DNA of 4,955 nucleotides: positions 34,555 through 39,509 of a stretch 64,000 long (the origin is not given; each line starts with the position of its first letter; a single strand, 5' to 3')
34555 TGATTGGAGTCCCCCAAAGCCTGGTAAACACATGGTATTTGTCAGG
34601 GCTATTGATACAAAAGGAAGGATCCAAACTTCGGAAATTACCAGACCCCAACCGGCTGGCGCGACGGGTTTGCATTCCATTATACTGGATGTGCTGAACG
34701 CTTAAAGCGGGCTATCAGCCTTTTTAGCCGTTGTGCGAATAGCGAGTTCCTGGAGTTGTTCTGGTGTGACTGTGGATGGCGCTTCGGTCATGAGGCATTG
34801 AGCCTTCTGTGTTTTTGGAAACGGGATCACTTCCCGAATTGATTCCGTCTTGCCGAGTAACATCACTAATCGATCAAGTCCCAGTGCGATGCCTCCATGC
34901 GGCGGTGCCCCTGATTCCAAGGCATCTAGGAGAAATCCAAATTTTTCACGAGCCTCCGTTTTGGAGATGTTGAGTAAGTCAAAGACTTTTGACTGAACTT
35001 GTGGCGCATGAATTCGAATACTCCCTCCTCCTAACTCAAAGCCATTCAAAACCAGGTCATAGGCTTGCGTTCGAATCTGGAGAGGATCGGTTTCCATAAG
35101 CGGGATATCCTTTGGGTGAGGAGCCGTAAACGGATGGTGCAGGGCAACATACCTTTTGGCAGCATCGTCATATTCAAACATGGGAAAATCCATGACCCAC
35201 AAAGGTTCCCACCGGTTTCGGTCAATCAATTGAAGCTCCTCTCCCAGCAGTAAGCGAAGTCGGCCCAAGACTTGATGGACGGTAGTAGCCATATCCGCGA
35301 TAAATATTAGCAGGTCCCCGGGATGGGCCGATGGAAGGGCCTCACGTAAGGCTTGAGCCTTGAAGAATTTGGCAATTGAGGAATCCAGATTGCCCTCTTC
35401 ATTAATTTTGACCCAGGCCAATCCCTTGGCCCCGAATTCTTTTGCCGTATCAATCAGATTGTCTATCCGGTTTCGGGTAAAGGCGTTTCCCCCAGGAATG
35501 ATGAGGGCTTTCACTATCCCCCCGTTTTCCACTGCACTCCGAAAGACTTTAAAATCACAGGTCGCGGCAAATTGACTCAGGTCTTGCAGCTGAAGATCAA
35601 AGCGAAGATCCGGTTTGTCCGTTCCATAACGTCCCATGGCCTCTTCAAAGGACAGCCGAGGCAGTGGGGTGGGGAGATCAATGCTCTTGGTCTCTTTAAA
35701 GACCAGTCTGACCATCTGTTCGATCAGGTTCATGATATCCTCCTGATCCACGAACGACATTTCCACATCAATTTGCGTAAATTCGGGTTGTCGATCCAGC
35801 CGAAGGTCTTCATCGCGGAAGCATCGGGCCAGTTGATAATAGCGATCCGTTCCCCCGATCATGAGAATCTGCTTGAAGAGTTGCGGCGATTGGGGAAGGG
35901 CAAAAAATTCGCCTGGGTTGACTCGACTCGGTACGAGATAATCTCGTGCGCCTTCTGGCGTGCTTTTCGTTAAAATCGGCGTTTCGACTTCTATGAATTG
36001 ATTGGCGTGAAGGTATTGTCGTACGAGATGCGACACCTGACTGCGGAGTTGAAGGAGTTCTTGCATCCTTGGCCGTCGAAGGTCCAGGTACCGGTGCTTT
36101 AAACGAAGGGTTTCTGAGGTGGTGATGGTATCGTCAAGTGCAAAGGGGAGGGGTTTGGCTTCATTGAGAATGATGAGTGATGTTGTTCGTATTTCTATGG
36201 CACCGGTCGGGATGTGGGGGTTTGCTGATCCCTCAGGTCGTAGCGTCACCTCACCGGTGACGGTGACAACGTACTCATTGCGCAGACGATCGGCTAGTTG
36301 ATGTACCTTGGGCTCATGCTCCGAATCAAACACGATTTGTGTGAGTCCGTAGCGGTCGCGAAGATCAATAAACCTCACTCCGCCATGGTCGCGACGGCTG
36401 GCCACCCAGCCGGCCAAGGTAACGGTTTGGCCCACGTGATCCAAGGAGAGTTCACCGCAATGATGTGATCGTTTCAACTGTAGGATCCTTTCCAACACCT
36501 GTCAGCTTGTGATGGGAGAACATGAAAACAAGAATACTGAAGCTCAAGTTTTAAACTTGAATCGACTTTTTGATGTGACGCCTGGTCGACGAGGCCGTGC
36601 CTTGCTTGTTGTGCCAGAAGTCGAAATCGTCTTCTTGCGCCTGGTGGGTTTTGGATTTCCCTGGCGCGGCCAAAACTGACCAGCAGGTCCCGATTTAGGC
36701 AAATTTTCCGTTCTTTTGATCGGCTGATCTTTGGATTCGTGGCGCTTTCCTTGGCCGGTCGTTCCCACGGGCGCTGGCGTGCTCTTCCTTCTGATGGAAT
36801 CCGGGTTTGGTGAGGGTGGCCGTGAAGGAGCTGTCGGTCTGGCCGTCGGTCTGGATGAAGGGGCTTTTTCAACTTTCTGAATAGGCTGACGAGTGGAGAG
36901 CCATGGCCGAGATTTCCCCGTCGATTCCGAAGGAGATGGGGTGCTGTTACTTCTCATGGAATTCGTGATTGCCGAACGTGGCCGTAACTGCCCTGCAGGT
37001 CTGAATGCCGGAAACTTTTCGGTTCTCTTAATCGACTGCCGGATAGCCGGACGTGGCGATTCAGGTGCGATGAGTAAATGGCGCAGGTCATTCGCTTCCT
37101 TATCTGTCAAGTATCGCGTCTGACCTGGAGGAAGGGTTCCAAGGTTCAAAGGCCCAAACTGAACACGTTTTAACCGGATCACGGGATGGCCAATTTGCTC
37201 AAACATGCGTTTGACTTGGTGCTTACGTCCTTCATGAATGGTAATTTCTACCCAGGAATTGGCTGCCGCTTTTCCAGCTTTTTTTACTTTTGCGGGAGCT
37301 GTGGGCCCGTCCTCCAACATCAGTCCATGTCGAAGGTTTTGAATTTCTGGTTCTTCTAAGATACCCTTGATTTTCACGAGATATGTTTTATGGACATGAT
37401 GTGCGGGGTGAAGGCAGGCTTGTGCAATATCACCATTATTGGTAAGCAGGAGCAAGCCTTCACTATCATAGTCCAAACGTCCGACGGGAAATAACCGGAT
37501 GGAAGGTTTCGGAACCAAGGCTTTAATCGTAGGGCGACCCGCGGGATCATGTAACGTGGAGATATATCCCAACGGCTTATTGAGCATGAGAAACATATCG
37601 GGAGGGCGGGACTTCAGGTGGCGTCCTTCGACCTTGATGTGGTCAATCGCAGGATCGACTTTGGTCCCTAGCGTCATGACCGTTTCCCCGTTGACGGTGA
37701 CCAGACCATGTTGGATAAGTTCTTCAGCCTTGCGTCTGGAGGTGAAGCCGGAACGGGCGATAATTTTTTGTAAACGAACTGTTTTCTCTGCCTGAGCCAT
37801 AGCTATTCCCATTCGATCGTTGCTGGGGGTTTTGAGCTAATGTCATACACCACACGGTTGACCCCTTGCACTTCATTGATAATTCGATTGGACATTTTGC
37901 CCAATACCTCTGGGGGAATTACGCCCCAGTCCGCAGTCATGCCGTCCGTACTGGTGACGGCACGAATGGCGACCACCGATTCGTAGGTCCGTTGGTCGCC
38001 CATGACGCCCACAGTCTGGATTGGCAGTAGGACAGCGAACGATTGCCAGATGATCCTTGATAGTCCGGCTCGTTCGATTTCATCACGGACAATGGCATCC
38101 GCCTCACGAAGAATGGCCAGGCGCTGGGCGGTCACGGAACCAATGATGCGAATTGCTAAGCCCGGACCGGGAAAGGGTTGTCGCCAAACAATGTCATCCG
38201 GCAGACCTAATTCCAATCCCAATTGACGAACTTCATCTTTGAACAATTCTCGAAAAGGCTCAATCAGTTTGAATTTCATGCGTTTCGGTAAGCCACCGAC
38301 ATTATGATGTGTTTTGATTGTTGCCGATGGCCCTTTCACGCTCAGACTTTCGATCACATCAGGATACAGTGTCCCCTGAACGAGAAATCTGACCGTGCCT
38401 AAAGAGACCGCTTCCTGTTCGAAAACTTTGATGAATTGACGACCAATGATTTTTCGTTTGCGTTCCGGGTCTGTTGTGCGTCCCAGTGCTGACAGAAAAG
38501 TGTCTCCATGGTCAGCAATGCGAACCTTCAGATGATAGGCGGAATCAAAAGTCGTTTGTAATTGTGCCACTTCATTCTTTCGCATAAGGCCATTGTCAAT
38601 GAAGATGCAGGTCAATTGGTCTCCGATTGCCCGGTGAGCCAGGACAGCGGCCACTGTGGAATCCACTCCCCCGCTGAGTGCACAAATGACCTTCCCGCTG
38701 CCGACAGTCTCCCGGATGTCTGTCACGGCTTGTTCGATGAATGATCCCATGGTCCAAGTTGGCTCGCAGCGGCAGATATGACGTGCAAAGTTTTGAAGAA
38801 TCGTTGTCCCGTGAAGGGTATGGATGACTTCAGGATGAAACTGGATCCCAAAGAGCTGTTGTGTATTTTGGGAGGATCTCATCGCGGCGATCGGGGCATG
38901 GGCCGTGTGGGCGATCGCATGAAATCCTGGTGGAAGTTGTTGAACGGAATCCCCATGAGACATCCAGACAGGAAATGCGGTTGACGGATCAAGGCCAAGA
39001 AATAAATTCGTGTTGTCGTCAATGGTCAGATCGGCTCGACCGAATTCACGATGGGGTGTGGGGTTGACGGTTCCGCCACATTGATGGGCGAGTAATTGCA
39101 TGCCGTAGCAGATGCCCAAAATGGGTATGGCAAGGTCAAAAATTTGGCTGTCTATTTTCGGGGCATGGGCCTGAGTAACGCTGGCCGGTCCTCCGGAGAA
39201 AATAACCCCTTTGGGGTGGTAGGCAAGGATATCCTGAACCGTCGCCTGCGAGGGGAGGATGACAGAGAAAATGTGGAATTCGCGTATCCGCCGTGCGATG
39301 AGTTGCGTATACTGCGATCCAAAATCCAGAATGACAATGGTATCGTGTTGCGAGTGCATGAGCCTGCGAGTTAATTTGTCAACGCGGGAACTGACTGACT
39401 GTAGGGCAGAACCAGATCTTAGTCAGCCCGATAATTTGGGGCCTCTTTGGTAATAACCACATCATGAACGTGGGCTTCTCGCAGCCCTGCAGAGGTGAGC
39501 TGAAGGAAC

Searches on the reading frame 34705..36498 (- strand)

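Call 51: search_protein_families(library=pfam, proteins=[window:34705-36498:-], max_evalue=0.00001)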
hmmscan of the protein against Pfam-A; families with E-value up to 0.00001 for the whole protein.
window:34705-36498:- (598 aa): 3 families
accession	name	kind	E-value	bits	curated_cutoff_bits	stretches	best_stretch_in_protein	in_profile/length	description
PF00152.25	tRNA-synt_2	-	1.5e-125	418.8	25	1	129-564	2-308/308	tRNA synthetases class II (D, K and N)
PF02938.19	GAD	-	1.1e-20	74.1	23.4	1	319-411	1-95/95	GAD domain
PF01336.31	tRNA_anti-codon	-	1.1e-16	60.9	27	1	26-109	1-73/75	OB-fold nucleic acid binding domain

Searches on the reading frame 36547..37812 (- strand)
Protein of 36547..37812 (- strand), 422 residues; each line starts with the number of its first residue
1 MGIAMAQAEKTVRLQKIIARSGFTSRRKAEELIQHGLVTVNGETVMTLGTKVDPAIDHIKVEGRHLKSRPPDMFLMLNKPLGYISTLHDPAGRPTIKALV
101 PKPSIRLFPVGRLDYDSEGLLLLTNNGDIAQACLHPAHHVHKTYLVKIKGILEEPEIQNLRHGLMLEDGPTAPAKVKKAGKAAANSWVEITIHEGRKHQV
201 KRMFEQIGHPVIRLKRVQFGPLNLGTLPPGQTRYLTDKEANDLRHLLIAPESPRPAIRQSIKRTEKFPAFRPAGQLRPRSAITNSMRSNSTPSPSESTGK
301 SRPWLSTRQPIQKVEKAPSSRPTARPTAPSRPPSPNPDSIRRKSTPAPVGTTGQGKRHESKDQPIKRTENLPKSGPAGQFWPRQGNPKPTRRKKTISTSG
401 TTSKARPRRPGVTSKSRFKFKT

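Call 51: search_protein_families(library=pfam, proteins=[window:36547-37812:-], max_evalue=0.00001)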
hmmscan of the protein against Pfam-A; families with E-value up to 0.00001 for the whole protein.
window:36547-37812:- (422 aa): 2 families
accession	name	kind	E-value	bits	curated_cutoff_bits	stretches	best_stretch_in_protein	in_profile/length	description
PF00849.27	PseudoU_synth_2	-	3.2e-25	89.6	26.8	1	74-206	2-152/152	RNA pseudouridylate synthase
PF01479.30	S4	-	2.2e-12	47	22.8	1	12-54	1-44/48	S4 domain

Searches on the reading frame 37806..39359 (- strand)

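Call 51: search_protein_families(library=pfam, proteins=[window:37806-39359:-], max_evalue=0.00001)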
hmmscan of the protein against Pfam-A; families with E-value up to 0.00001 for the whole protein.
window:37806-39359:- (518 aa): 4 families
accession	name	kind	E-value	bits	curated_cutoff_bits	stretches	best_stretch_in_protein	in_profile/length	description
PF00958.27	GMP_synt_C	-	6e-44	148.5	27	1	426-517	1-92/92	GMP synthase C terminal domain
PF00117.34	GATase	-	1.5e-42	145.9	22.8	1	9-193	1-188/190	Glutamine amidotransferase class-I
PF07722.19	Peptidase_C26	-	1.2e-13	51.8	20.5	1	73-177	101-219/219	Peptidase C26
PF02540.23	NAD_synthase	-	4.9e-09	36.1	21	1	209-254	6-52/242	NAD synthase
